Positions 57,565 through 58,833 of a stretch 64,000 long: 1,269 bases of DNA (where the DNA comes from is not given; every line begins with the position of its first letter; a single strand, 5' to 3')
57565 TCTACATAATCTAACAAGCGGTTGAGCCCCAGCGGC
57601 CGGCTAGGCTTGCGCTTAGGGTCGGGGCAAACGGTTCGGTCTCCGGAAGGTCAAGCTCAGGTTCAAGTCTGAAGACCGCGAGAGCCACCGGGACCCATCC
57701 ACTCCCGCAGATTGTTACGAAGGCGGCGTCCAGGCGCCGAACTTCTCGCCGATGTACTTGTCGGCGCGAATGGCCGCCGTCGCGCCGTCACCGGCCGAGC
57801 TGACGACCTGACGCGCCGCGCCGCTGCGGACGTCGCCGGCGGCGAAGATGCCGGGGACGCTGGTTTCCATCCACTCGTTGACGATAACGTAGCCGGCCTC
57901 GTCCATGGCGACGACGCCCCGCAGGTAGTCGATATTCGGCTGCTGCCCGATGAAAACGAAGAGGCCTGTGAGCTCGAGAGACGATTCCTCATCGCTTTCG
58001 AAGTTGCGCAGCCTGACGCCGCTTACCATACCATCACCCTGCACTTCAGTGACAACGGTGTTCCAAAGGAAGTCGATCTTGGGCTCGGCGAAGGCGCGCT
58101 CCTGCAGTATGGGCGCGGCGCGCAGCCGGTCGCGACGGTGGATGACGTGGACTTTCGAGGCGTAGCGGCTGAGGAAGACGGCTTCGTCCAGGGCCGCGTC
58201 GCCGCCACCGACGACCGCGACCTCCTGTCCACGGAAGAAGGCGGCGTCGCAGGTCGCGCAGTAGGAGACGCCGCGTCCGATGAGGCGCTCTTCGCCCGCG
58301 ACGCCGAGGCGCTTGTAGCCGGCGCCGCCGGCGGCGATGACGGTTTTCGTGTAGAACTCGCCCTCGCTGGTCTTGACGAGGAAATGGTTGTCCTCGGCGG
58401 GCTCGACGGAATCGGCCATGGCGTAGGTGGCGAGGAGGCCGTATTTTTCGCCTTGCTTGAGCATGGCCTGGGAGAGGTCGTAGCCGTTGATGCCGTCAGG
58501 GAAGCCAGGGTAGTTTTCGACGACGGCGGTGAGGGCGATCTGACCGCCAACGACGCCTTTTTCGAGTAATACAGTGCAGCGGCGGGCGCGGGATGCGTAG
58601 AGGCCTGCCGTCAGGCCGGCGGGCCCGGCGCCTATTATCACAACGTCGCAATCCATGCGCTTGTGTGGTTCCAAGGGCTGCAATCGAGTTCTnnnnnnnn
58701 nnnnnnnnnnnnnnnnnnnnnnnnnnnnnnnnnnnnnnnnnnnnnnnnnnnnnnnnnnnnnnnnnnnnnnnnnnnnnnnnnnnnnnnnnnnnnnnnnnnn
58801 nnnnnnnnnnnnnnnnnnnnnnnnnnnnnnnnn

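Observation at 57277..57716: Direct duplication of the selC 5' half flanking a 350-bp low-GC non-coding insert: possible integration scar at selC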

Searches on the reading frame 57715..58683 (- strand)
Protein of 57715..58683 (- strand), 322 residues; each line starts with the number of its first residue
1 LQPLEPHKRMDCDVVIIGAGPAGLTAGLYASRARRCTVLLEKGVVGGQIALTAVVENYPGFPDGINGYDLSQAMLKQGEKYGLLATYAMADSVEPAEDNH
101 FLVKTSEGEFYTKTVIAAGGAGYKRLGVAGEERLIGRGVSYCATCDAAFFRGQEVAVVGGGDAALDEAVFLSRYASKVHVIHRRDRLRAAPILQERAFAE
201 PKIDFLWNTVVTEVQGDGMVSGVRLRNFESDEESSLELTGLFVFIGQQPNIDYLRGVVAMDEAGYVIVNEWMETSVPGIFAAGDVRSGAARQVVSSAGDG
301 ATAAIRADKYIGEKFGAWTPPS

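Call 12: find_related_loci(query=window:57718-58656:-, collection=genome_contigs, flank=4000)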
Query window:57718-58656:- (313 aa) in genome_contigs; peptide patterns used: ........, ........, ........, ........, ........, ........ (x = any residue, [..] = any of these).
600 stretches matched a pattern (row limit reached: there are more); 585 encode a relative of the query (tblastn E <= 1e-3); the best 80 are kept; 80 distinct loci.
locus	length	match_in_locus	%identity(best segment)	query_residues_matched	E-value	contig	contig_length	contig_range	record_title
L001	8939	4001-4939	88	1-313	0e+0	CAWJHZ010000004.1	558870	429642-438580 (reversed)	MAG: uncultured Chloroflexia bacterium isolate MFD03726.bin.1.230 genome assembly, contig: contig_30103, whole genome sh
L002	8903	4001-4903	62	4-306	6e-124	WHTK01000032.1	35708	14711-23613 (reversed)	MAG: Dehalococcoidia bacterium isolate Dino_bin34 NODE_1246_length_35708_cov_2.79347, whole genome shotgun sequence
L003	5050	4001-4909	65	4-308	6e-123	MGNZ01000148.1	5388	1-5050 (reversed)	MAG: Chloroflexi bacterium RBG_16_64_32 RBG_16_scaffold_82910, whole genome shotgun sequence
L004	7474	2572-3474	64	4-306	5e-120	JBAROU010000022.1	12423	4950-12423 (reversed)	MAG: Dehalococcoidia bacterium isolate MFD13504_ilm_asm_bin10 k127_166070, whole genome shotgun sequence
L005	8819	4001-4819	65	32-306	1e-116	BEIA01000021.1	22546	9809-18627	Bacterium HR24 DNA, contig: NODE_699_21, isolate: HRbin24, whole genome shotgun sequence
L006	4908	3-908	57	19-312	1e-114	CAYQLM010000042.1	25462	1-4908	MAG TPA_asm: uncultured Dehalococcoidia bacterium isolate SRP119689_co1_20 genome assembly, contig: NODE_2435_length_254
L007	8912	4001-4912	59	4-308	9e-114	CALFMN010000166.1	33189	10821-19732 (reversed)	MAG TPA_asm: uncultured Chloroflexi bacterium isolate SRR5457059_bin.76_CONCOCT_v1.1_MAG genome assembly, contig: ERZ795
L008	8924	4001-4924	60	4-313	6e-113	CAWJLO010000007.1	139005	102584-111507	MAG: uncultured Chloroflexia bacterium isolate MFD02416.bin.1.78 genome assembly, contig: contig_19396, whole genome sho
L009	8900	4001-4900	56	2-302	1e-112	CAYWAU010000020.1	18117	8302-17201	MAG TPA_asm: uncultured Dehalococcoidaceae bacterium isolate binchicken_co100_127 genome assembly, contig: NODE_4785_len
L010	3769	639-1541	62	4-306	1e-114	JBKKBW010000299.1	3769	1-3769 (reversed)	MAG: Dehalococcoidia bacterium isolate swi_bin.376 S1Ck127_10420640_flag_1_multi_7.0000_len_3769, whole genome shotgun s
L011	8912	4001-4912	59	3-306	6e-112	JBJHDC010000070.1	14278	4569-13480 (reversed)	MAG: Dehalococcoidia bacterium isolate SF2967_J5348.concoct.109 NODE_3980_length_14278_cov_1.115893, whole genome shotgu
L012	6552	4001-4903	59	4-305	6e-111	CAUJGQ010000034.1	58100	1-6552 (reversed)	MAG: Chloroflexota bacterium isolate KLAP209 genome assembly, contig: KLAP209_96413, whole genome shotgun sequence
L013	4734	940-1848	59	2-306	8e-111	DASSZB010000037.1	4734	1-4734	MAG TPA_asm: Dehalococcoidia bacterium isolate SMAG_U696 k141_38483, whole genome shotgun sequence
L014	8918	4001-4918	57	4-311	1e-107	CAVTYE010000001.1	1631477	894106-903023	MAG: uncultured Chloroflexia bacterium isolate MFD04944.bin.2.175 genome assembly, contig: contig_16245, whole genome sh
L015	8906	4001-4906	55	2-304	2e-107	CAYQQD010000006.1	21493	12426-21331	MAG TPA_asm: uncultured Dehalococcoidales bacterium isolate binchicken_co10_181 genome assembly, contig: NODE_1142_lengt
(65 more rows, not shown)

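Call 17: find_encoding_contigs(protein=window:57715-58683:-, flank=3000, max_places=10)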
Protein window:57715-58683:- (322 aa): no gene with exactly this product is on record in the collection.

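Call 18: find_encoding_contigs(protein=window:57715-58656:-, flank=3000, max_places=10)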
Protein window:57715-58656:- (313 aa): no gene with exactly this product is on record in the collection.

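Call 25: find_homologous_proteins(query=window:57718-58656:-, max_evalue=1e-100)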
Query window:57718-58656:- (313 aa): 2790 proteins with E <= 1e-100 among 8000 candidates; the best 120 are listed.
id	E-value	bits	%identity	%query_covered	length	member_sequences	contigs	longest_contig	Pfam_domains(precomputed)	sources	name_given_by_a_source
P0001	2.4e-203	692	100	100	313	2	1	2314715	PF01946.24,PF13450.13,PF00890.31,PF07992.21,PF00070.34,PF13738.13,PF03486.21,PF01494.26,PF12831.14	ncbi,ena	-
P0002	3.5e-182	622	90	99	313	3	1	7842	PF01946.24,PF01266.31,PF13450.13,PF00890.31,PF07992.21,PF00070.34,PF13738.13,PF03486.21,PF01494.26,PF12831.14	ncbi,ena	ncbi:MAG: thioredoxin-disulfide reductase [Dehalococcoidia bacterium]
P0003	1.4e-180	617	89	100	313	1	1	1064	PF01266.31,PF13450.13,PF00890.31,PF07992.21,PF00070.34,PF13738.13,PF03486.21,PF01494.26,PF12831.14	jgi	jgi:thioredoxin reductase (NADPH)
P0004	4.9e-179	612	88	100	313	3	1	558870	PF01946.24,PF13450.13,PF00890.31,PF07992.21,PF00070.34,PF13738.13,PF03486.21,PF01494.26,PF12831.14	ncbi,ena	-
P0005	5.5e-167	573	82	100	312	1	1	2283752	PF01946.24,PF13450.13,PF00890.31,PF07992.21,PF00070.34,PF13738.13,PF03486.21,PF01494.26,PF12831.14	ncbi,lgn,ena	-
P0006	1.7e-166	571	83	100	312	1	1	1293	PF01946.24,PF13450.13,PF00890.31,PF07992.21,PF00070.34,PF13738.13,PF03486.21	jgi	jgi:thioredoxin reductase (NADPH)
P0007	3.0e-165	567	83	99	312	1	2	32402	PF13450.13,PF00890.31,PF07992.21,PF00070.34,PF13738.13,PF03486.21,PF12831.14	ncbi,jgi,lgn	jgi:thioredoxin reductase (NADPH)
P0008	1.1e-157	542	76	100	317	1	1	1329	PF01946.24,PF01266.31,PF13450.13,PF00890.31,PF07992.21,PF00070.34,PF13738.13,PF03486.21,PF01494.26,PF12831.14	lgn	-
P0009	6.9e-157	539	77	100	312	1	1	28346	PF01946.24,PF01266.31,PF00890.31,PF07992.21,PF00070.34,PF13738.13,PF03486.21,PF01494.26,PF12831.14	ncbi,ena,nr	ncbi:MAG TPA: thioredoxin-disulfide reductase [Dehalococcoidia bacterium]|nr:thioredoxin-disulfide r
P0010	7.0e-157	539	77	100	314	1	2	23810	PF01946.24,PF01266.31,PF00890.31,PF07992.21,PF00070.34,PF13738.13,PF03486.21,PF01494.26,PF12831.14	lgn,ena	-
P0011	7.0e-157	539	77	100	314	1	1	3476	PF01946.24,PF01266.31,PF00890.31,PF07992.21,PF00070.34,PF13738.13,PF03486.21,PF01494.26,PF12831.14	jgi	-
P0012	1.0e-156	539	76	100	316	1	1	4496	PF01266.31,PF00890.31,PF07992.21,PF00070.34,PF13738.13,PF03486.21,PF01134.29,PF01494.26,PF12831.14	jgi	jgi:thioredoxin reductase (NADPH)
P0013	5.5e-153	527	75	99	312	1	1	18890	PF01266.31,PF00890.31,PF07992.21,PF00070.34,PF13738.13,PF03486.21,PF01494.26,PF12831.14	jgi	jgi:thioredoxin reductase (NADPH)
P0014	7.2e-153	526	74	100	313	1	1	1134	PF01266.31,PF00890.31,PF07992.21,PF00070.34,PF13738.13,PF03486.21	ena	-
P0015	1.0e-152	526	74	100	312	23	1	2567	PF01266.31,PF00890.31,PF07992.21,PF00070.34,PF13738.13,PF03486.21,PF01494.26,PF12831.14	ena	-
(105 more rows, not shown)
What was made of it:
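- The source appears to be a single 2.3-Mb MAG contig (call 25).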

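Call 26: find_encoding_contigs(protein=P0001, flank=3000, max_places=6)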
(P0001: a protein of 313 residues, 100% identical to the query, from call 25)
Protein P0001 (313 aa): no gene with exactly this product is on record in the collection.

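Call 27: find_encoding_contigs(protein=P0002, flank=4000, max_places=6)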
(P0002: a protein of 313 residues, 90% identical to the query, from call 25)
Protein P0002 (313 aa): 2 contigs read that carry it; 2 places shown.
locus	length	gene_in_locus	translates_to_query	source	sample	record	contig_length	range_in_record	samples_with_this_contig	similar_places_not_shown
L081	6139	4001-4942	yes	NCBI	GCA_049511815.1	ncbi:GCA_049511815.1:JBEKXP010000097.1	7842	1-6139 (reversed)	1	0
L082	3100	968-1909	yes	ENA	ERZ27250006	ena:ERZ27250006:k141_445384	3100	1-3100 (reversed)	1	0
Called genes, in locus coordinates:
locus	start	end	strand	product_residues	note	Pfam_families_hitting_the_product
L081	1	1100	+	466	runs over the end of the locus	PF07728:AAA_5 (faint)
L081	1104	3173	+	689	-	PF13519:VWA_2 (faint), PF27532:Mb0984_helical (weak), PF27098:Rv0959_3rd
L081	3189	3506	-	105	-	PF02583:Trns_repr_metal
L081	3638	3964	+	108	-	PF00085:Thioredoxin, PF13098:Thioredoxin_2, PF13905:Thioredoxin_8 (faint)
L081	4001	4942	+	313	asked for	PF00890:FAD_binding_2 (weak), PF01266:DAO (faint), PF01494:FAD_binding_3 (faint), PF01946:Thi4 (faint), PF07992:Pyr_redox_2, PF12831:FAD_oxidored (weak), PF13738:Pyr_redox_3, PF00070:Pyr_redox, +2 more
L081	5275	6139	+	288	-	PF12849:PBP_like_2, PF01547:SBP_bac_1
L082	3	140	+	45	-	?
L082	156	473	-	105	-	PF02583:Trns_repr_metal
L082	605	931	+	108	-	PF00085:Thioredoxin, PF13098:Thioredoxin_2, PF13905:Thioredoxin_8 (faint)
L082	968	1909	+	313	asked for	PF00890:FAD_binding_2 (weak), PF01266:DAO (faint), PF01494:FAD_binding_3 (faint), PF01946:Thi4 (faint), PF07992:Pyr_redox_2, PF12831:FAD_oxidored (weak), PF13738:Pyr_redox_3, PF00070:Pyr_redox, +2 more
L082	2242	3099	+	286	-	?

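Call 28: find_encoding_contigs(protein=P0005, flank=4000, max_places=6)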
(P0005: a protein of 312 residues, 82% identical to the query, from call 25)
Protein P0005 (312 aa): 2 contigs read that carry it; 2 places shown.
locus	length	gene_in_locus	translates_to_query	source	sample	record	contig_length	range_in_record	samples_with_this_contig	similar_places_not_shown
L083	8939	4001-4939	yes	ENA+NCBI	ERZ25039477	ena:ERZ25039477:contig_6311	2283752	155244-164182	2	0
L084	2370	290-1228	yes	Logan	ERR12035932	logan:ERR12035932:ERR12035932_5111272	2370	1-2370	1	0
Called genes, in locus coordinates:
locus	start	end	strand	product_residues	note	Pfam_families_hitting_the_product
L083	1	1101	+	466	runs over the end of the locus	PF07728:AAA_5 (faint)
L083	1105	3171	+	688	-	PF13519:VWA_2 (faint), PF27532:Mb0984_helical, PF27098:Rv0959_3rd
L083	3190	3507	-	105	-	PF02583:Trns_repr_metal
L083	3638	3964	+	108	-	PF00085:Thioredoxin, PF14595:Thioredoxin_9 (weak), PF13098:Thioredoxin_2, PF13905:Thioredoxin_8 (faint)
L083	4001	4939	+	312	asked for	PF00890:FAD_binding_2 (faint), PF01494:FAD_binding_3 (faint), PF01946:Thi4 (faint), PF03486:HI0933_like (faint), PF07992:Pyr_redox_2, PF12831:FAD_oxidored (weak), PF13738:Pyr_redox_3, PF00070:Pyr_redox, +1 more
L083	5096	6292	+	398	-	PF04389:Peptidase_M28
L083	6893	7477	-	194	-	PF02627:CMD (faint)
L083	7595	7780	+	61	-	-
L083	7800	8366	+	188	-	PF01569:PAP2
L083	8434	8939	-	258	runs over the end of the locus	PF01925:TauE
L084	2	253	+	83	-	?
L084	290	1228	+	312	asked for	PF00890:FAD_binding_2 (faint), PF01494:FAD_binding_3 (faint), PF01946:Thi4 (faint), PF03486:HI0933_like (faint), PF07992:Pyr_redox_2, PF12831:FAD_oxidored (weak), PF13738:Pyr_redox_3, PF00070:Pyr_redox, +1 more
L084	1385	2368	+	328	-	?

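Call 35: find_encoding_contigs(protein=P0007, flank=3000, max_places=6)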
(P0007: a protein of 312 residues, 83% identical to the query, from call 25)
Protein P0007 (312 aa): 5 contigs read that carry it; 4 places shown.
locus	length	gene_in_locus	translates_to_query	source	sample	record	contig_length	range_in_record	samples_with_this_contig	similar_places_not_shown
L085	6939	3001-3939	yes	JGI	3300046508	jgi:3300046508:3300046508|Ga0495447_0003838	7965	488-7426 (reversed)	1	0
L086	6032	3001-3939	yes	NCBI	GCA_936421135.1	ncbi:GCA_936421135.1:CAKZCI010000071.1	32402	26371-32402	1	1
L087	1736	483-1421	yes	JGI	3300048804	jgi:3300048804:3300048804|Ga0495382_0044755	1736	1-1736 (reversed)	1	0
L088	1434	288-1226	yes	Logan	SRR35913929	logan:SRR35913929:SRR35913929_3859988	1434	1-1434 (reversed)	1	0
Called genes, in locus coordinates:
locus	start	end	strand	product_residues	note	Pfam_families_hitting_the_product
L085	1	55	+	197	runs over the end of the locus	?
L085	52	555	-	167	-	-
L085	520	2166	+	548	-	PF27532:Mb0984_helical, PF27098:Rv0959_3rd, PF13519:VWA_2 (faint)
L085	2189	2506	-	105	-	PF02583:Trns_repr_metal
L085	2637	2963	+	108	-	PF00085:Thioredoxin, PF13098:Thioredoxin_2, PF13905:Thioredoxin_8 (faint)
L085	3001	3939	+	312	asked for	PF00890:FAD_binding_2 (faint), PF03486:HI0933_like (faint), PF07992:Pyr_redox_2, PF12831:FAD_oxidored (weak), PF13450:NAD_binding_8 (faint), PF13738:Pyr_redox_3, PF00070:Pyr_redox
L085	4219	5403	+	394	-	PF04389:Peptidase_M28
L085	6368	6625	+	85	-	-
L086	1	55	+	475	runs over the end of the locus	PF07728:AAA_5 (faint)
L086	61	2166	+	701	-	PF13519:VWA_2 (faint), PF27532:Mb0984_helical, PF27098:Rv0959_3rd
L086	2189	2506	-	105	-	PF02583:Trns_repr_metal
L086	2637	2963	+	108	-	PF00085:Thioredoxin, PF13098:Thioredoxin_2, PF13905:Thioredoxin_8 (faint)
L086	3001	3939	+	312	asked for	PF00890:FAD_binding_2 (faint), PF03486:HI0933_like (faint), PF07992:Pyr_redox_2, PF12831:FAD_oxidored (weak), PF13450:NAD_binding_8 (faint), PF13738:Pyr_redox_3, PF00070:Pyr_redox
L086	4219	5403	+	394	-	PF04389:Peptidase_M28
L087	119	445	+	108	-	PF00085:Thioredoxin, PF13098:Thioredoxin_2, PF13905:Thioredoxin_8 (faint)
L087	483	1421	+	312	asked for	PF00890:FAD_binding_2 (faint), PF03486:HI0933_like (faint), PF07992:Pyr_redox_2, PF12831:FAD_oxidored (weak), PF13450:NAD_binding_8 (faint), PF13738:Pyr_redox_3, PF00070:Pyr_redox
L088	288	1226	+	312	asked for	PF00890:FAD_binding_2 (faint), PF03486:HI0933_like (faint), PF07992:Pyr_redox_2, PF12831:FAD_oxidored (weak), PF13450:NAD_binding_8 (faint), PF13738:Pyr_redox_3, PF00070:Pyr_redox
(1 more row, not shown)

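Call 36: find_encoding_contigs(protein=P0003, flank=3000, max_places=6)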
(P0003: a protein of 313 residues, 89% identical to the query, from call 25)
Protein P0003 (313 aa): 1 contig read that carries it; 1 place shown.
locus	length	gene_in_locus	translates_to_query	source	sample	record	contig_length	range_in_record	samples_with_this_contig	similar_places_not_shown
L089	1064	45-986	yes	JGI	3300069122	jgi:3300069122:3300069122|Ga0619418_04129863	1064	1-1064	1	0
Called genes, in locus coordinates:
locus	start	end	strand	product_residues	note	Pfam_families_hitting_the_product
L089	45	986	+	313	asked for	PF00890:FAD_binding_2 (faint), PF01266:DAO (faint), PF01494:FAD_binding_3 (faint), PF03486:HI0933_like (faint), PF07992:Pyr_redox_2, PF12831:FAD_oxidored (weak), PF13738:Pyr_redox_3, PF00070:Pyr_redox, +1 more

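Call 37: find_encoding_contigs(protein=P0010, flank=3000, max_places=6)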
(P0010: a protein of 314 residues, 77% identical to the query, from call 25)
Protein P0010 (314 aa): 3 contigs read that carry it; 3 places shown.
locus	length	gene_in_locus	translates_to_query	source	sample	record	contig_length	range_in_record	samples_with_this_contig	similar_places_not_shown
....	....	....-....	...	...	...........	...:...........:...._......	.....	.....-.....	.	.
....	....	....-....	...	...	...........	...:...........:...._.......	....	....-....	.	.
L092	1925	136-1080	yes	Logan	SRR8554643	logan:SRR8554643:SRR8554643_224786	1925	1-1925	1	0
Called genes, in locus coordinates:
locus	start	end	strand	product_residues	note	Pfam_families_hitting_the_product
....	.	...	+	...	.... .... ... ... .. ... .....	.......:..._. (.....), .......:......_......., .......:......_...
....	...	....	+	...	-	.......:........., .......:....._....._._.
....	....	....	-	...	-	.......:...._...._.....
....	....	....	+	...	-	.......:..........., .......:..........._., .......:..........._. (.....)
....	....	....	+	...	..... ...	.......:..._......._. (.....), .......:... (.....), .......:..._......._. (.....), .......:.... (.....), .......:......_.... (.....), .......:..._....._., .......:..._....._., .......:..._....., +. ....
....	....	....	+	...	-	?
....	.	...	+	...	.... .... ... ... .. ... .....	?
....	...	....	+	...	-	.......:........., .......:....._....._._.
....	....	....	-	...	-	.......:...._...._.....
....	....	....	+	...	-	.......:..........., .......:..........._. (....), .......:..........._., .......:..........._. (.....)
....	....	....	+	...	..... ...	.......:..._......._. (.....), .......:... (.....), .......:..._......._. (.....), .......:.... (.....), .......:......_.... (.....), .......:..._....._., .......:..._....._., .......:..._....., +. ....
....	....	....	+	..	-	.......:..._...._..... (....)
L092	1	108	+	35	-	?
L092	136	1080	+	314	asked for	PF00890:FAD_binding_2 (faint), PF01266:DAO (faint), PF01494:FAD_binding_3 (faint), PF01946:Thi4 (faint), PF03486:HI0933_like (faint), PF07992:Pyr_redox_2, PF13738:Pyr_redox_3, PF00070:Pyr_redox, +1 more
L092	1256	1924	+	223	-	?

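Call 63: search_protein_families(library=pfam, proteins=[window:57715-58656:-], max_evalue=0.001)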
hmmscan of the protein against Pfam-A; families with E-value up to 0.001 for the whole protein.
window:57715-58656:- (313 aa): 10 families
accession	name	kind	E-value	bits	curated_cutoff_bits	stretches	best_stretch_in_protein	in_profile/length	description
PF07992.20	Pyr_redox_2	-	2.6e-47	162.1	26.1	1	4-287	2-287/291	Pyridine nucleotide-disulphide oxidoreductase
PF13738.12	Pyr_redox_3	-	2.4e-26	93.1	30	2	77-274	100-305/305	Pyridine nucleotide-disulphide oxidoreductase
PF00070.33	Pyr_redox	-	8.7e-19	68.3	22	1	146-217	2-80/82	Pyridine nucleotide-disulphide oxidoreductase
PF03486.20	HI0933_like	-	2.4e-09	37.4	50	0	4-35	2-33/244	HI0933-like protein Rossmann domain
PF00890.30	FAD_binding_2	-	2.7e-07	30.6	20.4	1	4-41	1-39/414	FAD binding domain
PF13450.12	NAD_binding_8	-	2.3e-06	28.2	21.9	1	7-41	1-36/68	NAD(P)-binding Rossmann-like domain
PF01946.23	Thi4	-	4.2e-06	26.6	26.2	1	2-38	17-55/235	Thi4 family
PF12831.13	FAD_oxidored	-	4.5e-06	26.7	27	1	4-42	1-40/416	FAD dependent oxidoreductase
PF01494.25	FAD_binding_3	-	7.6e-06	25.8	22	0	2-24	1-23/349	FAD binding domain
PF01266.30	DAO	-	3e-05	24.2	27.9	0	4-38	1-37/353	FAD dependent oxidoreductase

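Call 67: list_cluster_members(proteins=[P0001])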
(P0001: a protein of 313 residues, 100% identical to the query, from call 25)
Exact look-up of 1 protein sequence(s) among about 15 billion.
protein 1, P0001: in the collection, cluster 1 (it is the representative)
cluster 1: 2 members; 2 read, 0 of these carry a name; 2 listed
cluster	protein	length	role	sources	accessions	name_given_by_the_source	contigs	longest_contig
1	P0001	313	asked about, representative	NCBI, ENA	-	-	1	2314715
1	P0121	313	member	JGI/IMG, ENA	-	-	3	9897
